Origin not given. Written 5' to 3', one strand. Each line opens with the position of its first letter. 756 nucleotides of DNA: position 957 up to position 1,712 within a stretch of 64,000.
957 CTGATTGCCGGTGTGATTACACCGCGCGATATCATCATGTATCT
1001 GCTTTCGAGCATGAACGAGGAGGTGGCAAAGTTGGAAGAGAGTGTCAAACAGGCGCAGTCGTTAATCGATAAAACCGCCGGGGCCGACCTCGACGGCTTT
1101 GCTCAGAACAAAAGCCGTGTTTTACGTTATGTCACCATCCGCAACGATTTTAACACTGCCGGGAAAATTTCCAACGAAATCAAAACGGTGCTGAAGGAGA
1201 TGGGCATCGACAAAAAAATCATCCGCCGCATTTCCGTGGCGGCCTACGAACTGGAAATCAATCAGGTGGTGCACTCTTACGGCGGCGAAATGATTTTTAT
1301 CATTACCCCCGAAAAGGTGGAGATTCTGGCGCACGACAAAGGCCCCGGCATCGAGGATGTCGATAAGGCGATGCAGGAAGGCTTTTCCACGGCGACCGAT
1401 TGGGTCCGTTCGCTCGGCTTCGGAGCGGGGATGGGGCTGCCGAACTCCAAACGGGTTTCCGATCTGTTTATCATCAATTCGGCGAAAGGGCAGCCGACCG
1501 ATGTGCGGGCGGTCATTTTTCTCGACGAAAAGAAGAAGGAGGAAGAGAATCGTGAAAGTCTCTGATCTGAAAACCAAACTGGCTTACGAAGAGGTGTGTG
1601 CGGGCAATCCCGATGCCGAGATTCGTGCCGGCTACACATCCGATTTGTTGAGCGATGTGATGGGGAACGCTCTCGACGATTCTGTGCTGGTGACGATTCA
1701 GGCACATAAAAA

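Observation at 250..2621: Overlapping four-gene CBS/GHKL-kinase + two DRTGG + PHP-phosphoesterase module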

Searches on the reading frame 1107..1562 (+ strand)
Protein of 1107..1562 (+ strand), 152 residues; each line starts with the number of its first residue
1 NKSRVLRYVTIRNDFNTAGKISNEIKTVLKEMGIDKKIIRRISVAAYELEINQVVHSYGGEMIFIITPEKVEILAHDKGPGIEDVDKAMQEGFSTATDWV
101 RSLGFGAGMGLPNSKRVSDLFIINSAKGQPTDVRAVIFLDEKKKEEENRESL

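Call 28: find_related_loci(query=A1, collection=genome_contigs, flank=10000)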
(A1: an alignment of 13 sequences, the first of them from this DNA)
Query A1 (152 aa) in genome_contigs; peptide patterns used: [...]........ (x = any residue, [..] = any of these).
600 stretches matched a pattern (row limit reached: there are more); 600 encode a relative of the query (tblastn E <= 1e-3); the best 80 are kept; 80 distinct loci.
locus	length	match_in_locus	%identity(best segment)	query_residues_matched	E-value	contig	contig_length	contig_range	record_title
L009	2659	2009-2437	59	6-148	7e-54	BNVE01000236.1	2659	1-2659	Spirochaetia bacterium MS502-68 DNA, sequence236, whole genome shotgun sequence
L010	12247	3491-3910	59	6-145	8e-52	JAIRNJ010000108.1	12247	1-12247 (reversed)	MAG: Treponema sp. isolate Cd354_bin24 k119_115942, whole genome shotgun sequence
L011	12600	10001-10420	60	6-145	4e-52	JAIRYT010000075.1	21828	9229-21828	MAG: Treponema sp. isolate Gsp477_bin60 k119_1506576, whole genome shotgun sequence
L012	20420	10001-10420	60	8-147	3e-51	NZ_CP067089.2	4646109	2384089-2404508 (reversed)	Breznakiella homolactica strain RmG30 chromosome, complete genome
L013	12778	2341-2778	57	1-145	1e-49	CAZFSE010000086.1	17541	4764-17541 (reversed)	MAG TPA_asm: uncultured Verrucomicrobiota bacterium isolate binchicken_co269_230 genome assembly, contig: NODE_2965_leng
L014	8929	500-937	55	6-151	6e-50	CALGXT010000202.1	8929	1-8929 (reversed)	MAG: uncultured bacterium isolate R1_Bin_METABAT__307_1 genome assembly, contig: c_000003620333, whole genome shotgun se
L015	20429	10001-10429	56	6-149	1e-48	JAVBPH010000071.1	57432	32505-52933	MAG: Treponemataceae bacterium isolate EPI_MAG_00133 c_000006390741, whole genome shotgun sequence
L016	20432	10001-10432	56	3-146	6e-48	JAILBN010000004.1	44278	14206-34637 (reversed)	MAG: Treponemataceae bacterium isolate RUI560 k141_11619846_flag=0_multi=15.9966_len=44278, whole genome shotgun sequenc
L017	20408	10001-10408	55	7-142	3e-46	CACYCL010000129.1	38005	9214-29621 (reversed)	uncultured bacterium isolate RUG11810 genome assembly, contig: RUG11810_asm_129, whole genome shotgun sequence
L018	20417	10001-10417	53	7-145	7e-46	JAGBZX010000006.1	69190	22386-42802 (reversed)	MAG: Kiritimatiellae bacterium isolate RGIG9599 Yak_Colon.Co__c386368, whole genome shotgun sequence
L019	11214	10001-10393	56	14-144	2e-45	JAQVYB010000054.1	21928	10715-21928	MAG: Kiritimatiellae bacterium isolate STF2_14 NODE_5715_length_21928_cov_3.193523_Sandtown_F2, whole genome shotgun seq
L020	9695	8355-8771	57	12-150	3e-45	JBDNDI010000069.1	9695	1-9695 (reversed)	MAG: Spirochaetales bacterium isolate RM_bin7_OCT21 C69, whole genome shotgun sequence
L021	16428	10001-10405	57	6-139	9e-45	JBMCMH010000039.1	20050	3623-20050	MAG: Alkalispirochaeta sp. isolate D1M04_12 NODE_984_length_20050_cov_10.941735, whole genome shotgun sequence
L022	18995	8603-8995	60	4-134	6e-45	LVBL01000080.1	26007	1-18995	MAG: Spirochaetales bacterium Spiro_10 Spiro_10_contig_5802, whole genome shotgun sequence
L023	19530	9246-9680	54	6-145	2e-44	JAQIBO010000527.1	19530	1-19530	MAG: Spirochaeta sp. isolate GH27 k119_82716, whole genome shotgun sequence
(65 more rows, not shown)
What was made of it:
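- The 80 loci kept come from Spirochaetota, Kiritimatiellia/Lentisphaerae, Bacillota, Bacteroidota, Chloroflexota, Fidelibacterota, Desulfobacterota, Synergistota and Zixibacteria (call 28).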

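Call 42: search_solved_structures(query=A1, max_evalue=1, show_alignments=2)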
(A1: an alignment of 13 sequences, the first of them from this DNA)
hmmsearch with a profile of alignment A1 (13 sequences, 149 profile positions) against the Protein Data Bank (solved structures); distinct sequences matched with E-value up to 1: 54.
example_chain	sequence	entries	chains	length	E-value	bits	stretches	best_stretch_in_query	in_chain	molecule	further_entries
1l0o_A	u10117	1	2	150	1.5e-10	44.2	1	43-140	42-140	Anti-sigma F factor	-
1til_A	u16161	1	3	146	1.5e-10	44.2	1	42-139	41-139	Anti-sigma F factor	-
1th8_A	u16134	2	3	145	3.3e-10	43.1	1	44-134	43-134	Anti-sigma F factor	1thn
1tid_A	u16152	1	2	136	4e-10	42.8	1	43-133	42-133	Anti-sigma F factor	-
3sl2_A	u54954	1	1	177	4.3e-06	29.7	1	58-143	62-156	Sensor histidine kinase yycG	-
8c5v_A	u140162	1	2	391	0.0003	23.8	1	88-138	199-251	Chemotaxis protein CheA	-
6s1k_A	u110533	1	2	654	0.00064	22.7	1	88-138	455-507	Chemotaxis protein CheA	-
6m36_A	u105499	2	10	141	0.0025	20.7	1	19-129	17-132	Serine-protein kinase RsbW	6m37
1i58_A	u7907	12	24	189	0.0032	20.4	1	89-137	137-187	CHEMOTAXIS PROTEIN CHEA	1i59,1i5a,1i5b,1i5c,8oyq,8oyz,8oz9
1i5d_A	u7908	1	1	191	0.0033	20.4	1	89-137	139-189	CHEMOTAXIS PROTEIN CHEA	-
4biw_A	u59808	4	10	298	0.0034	20.3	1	60-113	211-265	SENSOR PROTEIN CPXA | Sensor histidine kinase CpxA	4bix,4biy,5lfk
4biz_A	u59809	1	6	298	0.0038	20.2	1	60-113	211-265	SENSOR PROTEIN CPXA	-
6mi6_A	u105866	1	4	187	0.004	20.1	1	89-136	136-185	Chemotaxis protein CheA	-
4biu_A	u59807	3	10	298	0.0041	20.1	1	60-113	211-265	SENSOR PROTEIN CPXA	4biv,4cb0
7z8n_A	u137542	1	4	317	0.0043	20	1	66-134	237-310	Histidine kinase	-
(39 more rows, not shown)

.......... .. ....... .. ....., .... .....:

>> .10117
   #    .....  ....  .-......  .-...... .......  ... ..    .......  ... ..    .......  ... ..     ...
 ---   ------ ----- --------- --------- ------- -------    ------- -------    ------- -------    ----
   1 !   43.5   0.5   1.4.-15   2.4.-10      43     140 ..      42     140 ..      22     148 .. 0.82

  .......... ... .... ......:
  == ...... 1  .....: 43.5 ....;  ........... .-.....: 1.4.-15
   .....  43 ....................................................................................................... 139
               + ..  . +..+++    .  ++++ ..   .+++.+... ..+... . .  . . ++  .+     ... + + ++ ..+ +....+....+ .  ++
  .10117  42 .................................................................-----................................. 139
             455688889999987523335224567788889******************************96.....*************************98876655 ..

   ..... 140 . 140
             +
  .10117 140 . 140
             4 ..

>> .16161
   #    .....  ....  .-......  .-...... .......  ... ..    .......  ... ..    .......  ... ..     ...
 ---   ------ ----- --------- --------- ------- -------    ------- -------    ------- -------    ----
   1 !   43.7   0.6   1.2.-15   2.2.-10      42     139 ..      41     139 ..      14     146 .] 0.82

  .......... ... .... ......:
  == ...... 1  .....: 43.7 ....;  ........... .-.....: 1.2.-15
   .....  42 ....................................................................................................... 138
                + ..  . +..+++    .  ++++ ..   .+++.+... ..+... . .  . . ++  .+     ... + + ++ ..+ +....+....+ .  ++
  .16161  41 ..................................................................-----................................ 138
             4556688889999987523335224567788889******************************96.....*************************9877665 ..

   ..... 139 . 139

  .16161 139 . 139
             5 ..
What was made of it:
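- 576..1565 (+): g2, sensor kinase of 329 aa. It has a CBS pair (custom-profile match at about nt 606-1070), a long linker helix (aa 135-167) and a SpoIIAB-like GHKL kinase domain (profile match at about nt 1119-1553). Kinase-domain profile hits SpoIIAB 1L0O/1TIL at 1.5e-10 and RsbW 6M36 at 2.5e-3 (call 42).
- On SpoIIAB/RsbW-type GHKL serine-protein kinase (Pfam HATPase_c_2): The profile hits SpoIIAB at 1.5e-10 (call 42).
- Closest known: SpoIIAB-SpoIIAA-SpoIIE and RsbW-RsbV-RsbU/P partner-switching modules. Same: The kinase domain is the same GHKL subclass: HATPase_c_2, best solved match SpoIIAB at E 1.5e-10, also RsbW (call 42).
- Tried and rejected: The profile search (call 42) covered that instead.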
